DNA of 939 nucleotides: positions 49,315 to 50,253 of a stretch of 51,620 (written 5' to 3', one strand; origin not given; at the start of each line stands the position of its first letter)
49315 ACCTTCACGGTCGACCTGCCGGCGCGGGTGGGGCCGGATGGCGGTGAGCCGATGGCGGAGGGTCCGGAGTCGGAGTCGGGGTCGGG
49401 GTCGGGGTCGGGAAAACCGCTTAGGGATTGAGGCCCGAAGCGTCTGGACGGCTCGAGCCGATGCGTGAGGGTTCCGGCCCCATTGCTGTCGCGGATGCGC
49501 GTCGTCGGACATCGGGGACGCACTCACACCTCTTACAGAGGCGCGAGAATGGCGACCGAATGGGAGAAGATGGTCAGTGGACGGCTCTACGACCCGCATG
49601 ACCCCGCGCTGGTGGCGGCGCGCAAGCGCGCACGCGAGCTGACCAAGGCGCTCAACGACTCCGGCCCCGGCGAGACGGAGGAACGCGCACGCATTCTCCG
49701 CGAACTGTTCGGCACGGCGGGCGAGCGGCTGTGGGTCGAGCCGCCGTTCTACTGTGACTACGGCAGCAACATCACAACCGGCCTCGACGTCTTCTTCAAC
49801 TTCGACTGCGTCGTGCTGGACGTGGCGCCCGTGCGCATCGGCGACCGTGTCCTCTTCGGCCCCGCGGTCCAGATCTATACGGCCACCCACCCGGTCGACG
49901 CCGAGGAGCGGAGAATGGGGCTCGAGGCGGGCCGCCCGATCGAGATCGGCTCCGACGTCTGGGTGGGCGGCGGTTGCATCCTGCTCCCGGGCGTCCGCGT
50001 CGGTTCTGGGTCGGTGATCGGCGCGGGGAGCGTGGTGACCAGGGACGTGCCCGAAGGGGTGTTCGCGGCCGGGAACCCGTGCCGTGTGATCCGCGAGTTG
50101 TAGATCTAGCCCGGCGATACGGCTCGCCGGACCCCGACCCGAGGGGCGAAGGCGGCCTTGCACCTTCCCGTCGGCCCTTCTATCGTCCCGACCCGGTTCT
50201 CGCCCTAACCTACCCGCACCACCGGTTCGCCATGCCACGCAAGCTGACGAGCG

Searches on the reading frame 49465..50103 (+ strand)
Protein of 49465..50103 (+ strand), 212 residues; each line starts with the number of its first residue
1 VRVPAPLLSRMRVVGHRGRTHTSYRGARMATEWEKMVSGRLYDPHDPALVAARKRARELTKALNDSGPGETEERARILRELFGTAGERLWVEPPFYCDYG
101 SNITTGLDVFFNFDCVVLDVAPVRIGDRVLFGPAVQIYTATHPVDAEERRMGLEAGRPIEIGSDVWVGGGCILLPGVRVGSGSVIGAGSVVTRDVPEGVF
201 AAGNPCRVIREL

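Call 93: search_protein_families(library=pfam, proteins=[window:49465-50103:+], max_evalue=0.00001)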
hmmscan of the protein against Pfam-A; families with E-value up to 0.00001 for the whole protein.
window:49465-50103:+ (212 aa): 3 families
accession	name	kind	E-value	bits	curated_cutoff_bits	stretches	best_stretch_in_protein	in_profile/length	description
PF12464.13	Mac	-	1.3e-19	70.6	22.1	1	35-86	1-53/53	Maltose acetyltransferase hexapeptide capping motif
PF00132.30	Hexapep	-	1.5e-11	43.9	27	1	159-193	2-36/36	Bacterial transferase hexapeptide (six repeats)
PF14602.12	Hexapep_2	-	2.5e-09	37.1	27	1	158-193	1-34/34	Hexapeptide repeat of succinyl-transferase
